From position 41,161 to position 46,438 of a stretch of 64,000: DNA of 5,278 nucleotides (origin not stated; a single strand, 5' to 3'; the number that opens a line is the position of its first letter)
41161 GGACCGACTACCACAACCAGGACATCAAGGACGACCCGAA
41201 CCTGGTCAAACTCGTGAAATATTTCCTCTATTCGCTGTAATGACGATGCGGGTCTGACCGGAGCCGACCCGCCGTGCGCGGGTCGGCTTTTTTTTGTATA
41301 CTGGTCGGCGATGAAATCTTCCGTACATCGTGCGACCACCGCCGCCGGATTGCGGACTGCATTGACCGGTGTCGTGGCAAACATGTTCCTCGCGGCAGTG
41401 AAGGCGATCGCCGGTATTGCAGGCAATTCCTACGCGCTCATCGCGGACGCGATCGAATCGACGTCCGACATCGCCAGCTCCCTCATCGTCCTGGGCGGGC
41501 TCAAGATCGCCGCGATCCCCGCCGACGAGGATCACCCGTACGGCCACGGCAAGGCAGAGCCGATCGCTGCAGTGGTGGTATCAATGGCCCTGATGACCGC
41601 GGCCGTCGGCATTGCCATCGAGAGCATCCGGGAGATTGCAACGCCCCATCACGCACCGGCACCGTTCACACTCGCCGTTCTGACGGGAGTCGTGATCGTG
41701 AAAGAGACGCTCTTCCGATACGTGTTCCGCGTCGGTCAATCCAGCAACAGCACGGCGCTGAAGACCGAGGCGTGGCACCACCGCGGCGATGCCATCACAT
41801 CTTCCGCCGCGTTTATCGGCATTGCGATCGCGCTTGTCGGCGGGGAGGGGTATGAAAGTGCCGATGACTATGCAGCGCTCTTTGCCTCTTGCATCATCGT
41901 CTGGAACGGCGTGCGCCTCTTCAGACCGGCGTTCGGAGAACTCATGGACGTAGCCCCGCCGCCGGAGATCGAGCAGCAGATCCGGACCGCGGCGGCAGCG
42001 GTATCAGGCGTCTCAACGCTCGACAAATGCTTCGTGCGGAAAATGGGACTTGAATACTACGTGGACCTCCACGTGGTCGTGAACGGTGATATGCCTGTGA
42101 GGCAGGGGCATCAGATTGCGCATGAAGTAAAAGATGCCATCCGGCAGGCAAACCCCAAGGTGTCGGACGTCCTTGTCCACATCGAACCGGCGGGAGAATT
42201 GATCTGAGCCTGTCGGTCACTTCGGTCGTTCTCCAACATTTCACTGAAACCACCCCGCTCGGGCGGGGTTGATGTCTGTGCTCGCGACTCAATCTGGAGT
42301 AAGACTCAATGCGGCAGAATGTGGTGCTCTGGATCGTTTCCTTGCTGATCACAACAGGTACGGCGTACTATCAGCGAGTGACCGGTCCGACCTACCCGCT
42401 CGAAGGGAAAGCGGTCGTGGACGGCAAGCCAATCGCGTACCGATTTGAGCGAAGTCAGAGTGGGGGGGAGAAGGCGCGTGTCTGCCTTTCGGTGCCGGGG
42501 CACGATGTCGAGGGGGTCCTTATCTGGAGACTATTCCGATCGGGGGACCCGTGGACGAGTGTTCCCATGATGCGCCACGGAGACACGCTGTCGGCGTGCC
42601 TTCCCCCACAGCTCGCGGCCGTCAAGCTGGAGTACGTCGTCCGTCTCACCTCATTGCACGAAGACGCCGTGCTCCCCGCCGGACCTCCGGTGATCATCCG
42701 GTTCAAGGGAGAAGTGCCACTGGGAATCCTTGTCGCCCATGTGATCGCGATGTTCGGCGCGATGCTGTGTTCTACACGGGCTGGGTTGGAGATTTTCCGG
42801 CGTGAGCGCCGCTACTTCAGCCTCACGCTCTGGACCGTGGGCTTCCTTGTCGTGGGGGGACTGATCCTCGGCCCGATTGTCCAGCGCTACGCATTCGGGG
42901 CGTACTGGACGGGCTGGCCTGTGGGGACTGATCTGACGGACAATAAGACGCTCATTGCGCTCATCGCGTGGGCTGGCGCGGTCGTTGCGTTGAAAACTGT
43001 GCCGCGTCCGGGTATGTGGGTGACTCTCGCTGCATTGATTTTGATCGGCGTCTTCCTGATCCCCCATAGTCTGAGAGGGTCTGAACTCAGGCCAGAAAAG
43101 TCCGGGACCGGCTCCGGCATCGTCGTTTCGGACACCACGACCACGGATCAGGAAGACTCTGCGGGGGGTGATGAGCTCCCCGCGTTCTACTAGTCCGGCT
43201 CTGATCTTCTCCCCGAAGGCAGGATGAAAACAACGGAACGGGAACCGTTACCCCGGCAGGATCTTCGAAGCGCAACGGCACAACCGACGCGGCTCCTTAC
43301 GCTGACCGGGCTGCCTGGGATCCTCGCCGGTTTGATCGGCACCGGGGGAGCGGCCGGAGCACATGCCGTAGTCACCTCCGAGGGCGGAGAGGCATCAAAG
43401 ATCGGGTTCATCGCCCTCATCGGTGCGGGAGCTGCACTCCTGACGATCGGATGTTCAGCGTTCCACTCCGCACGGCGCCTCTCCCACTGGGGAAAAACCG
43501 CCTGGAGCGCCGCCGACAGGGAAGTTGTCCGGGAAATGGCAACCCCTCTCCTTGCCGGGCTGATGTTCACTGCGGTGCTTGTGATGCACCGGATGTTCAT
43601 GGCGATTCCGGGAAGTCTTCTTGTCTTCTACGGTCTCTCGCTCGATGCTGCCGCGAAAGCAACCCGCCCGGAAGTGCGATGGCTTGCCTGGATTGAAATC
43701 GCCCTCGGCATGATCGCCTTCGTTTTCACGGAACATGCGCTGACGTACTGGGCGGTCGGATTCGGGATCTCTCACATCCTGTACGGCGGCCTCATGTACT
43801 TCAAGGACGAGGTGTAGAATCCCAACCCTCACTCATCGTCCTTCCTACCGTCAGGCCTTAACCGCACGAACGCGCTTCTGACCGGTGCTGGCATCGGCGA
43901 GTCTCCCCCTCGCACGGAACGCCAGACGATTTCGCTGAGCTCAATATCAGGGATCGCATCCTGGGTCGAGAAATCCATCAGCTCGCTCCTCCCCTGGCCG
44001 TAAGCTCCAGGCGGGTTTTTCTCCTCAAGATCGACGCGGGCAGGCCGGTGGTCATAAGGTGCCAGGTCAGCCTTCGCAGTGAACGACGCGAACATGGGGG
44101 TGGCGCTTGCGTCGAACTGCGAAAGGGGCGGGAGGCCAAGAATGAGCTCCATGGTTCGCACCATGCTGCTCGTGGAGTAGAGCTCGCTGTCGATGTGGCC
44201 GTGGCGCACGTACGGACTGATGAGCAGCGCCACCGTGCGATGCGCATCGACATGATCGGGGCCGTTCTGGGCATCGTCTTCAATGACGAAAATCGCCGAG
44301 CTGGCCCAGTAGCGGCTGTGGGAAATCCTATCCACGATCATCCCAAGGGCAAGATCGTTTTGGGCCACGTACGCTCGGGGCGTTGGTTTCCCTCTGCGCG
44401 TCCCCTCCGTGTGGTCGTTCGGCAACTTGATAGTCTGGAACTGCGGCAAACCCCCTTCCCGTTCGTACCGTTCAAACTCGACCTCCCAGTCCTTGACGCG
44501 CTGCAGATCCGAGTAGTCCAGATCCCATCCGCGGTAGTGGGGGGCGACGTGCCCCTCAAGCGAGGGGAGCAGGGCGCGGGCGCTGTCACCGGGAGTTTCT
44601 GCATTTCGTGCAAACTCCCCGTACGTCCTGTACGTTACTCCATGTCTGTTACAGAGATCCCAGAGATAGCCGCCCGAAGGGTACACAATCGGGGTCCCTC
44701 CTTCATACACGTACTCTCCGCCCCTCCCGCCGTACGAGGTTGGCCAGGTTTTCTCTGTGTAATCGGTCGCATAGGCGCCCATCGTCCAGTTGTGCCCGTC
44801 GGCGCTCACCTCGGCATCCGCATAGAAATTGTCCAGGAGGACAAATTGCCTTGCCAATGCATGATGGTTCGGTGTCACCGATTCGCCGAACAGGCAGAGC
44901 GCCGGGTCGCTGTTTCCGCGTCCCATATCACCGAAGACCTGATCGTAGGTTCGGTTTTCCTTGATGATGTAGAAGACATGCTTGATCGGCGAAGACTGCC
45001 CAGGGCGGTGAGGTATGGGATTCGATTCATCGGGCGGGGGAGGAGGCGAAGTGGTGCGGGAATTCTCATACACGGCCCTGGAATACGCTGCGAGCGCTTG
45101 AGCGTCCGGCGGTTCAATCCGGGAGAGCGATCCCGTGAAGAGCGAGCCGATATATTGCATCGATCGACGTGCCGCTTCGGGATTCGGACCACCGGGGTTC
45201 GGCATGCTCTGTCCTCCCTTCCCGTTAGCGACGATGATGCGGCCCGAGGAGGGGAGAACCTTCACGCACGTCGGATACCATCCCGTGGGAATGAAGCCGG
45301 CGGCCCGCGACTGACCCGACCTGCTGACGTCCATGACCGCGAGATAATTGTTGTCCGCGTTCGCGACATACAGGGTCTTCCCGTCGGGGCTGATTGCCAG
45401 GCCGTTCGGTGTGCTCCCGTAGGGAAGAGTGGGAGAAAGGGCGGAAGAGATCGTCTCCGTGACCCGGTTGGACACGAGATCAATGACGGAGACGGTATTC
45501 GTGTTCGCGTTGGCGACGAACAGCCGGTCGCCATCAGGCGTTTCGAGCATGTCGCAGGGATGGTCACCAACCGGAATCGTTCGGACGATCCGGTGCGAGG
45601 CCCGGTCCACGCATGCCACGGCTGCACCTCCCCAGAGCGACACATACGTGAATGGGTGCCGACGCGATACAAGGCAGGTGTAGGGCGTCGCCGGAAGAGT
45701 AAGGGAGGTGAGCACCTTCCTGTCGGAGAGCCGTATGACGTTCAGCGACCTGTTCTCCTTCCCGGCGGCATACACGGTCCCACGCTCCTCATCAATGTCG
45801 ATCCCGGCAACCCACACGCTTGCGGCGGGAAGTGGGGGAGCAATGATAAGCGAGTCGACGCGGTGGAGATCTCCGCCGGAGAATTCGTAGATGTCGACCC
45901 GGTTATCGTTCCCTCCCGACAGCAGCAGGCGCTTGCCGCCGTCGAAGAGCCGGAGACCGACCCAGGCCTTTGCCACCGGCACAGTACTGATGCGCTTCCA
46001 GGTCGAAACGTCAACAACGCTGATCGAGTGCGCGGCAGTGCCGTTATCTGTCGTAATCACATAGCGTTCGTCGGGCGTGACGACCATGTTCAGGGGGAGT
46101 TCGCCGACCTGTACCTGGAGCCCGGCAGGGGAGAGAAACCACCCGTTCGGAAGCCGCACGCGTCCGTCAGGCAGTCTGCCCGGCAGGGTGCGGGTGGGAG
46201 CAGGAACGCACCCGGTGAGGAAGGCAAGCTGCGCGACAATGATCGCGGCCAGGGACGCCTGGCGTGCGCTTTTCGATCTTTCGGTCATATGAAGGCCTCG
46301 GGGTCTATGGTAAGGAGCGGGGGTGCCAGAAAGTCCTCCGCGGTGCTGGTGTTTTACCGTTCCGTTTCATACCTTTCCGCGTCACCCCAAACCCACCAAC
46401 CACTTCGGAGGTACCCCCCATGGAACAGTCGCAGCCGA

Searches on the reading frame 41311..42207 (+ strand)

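Call 12: search_protein_families(library=ncbifam, proteins=[window:41311-42207:+], max_evalue=0.001)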
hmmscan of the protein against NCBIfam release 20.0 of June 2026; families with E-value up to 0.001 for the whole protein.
window:41311-42207:+ (298 aa): 10 families
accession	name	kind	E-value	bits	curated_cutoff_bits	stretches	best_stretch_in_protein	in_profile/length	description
TIGR01297.1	CDF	superfamily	4.9e-73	245.9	82.35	1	15-295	3-284/285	cation diffusion facilitator family transporter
NF033616.1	CDF_MamB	equivalog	3.9e-53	180.8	350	1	20-293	12-283/284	magnetosome biogenesis CDF transporter MamB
NF033615.1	CDF_MamM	equivalog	2e-51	174.9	350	1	17-293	12-288/290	magnetosome biogenesis CDF transporter MamM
NF052621.1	MngEfTpMntE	equivalog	2.4e-44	151.9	500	1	15-294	4-282/293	manganese efflux transporter MntE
NF050169.1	CatEfflxFieF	equivalog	2e-39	135.6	420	1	19-293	10-281/282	cation efflux pump FieF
NF007064.0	PRK09509.1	equivalog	1.5e-37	129.2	447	1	16-294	12-287/300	CDF family cation-efflux transporter FieF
NF040994.1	MamV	equivalog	3e-32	112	500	1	19-291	16-285/319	CDF transporter MamV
NF052602.1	Zn_efflux_Cdf31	equivalog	4.8e-25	88.6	460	1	19-294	12-290/299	CDF family zinc efflux transporter Cdf31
NF002923.0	PRK03557.1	equivalog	6.5e-17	61.8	408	1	14-257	19-259/313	CDF family zinc transporter ZitB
NF033827.1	CDF_efflux_DmeF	equivalog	5.1e-07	29.4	250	0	21-124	22-124/309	CDF family Co(II)/Ni(II) efflux transporter DmeF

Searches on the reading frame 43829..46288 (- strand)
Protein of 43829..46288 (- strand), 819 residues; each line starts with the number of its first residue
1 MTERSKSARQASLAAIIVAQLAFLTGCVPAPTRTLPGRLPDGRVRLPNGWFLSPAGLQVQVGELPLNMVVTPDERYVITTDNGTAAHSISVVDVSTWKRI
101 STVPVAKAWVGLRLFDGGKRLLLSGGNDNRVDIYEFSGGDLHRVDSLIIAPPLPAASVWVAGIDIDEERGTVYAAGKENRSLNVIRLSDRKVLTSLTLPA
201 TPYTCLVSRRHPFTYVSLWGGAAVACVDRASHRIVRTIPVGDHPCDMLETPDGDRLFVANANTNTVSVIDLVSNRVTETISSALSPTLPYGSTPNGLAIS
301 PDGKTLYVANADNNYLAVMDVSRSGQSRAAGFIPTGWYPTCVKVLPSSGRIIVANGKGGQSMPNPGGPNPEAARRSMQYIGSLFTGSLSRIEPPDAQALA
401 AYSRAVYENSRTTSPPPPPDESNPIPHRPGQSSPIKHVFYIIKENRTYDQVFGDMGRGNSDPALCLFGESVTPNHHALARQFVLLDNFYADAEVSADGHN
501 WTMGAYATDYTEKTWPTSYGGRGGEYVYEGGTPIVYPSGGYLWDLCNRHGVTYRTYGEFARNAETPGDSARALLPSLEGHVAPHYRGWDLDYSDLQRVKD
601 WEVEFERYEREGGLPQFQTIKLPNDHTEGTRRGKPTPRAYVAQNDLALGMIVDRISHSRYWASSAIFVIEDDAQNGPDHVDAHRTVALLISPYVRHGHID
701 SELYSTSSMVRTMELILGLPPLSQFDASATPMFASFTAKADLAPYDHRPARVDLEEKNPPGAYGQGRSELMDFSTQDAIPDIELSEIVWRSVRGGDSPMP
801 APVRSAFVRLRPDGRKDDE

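Call 68: search_protein_families(library=pfam, proteins=[window:43829-46288:-], max_evalue=0.00001)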
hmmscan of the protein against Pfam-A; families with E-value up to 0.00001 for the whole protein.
window:43829-46288:- (819 aa): 4 families
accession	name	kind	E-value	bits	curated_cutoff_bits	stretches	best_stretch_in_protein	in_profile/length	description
PF04185.19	Phosphoesterase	-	1.2e-14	54.7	23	1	465-720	100-356/356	Phosphoesterase family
PF10282.15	Lactonase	-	3e-10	40.3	21.7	0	251-357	200-311/344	Lactonase, 7-bladed beta-propeller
PF21783.3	YNCE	-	2.1e-08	34.3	27.1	1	59-324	66-316/339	YNCE-like beta-propeller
PF25174.1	Beta-prop_THOC3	-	2.2e-07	30.6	305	0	208-314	55-152/272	THOC3 beta-propeller domain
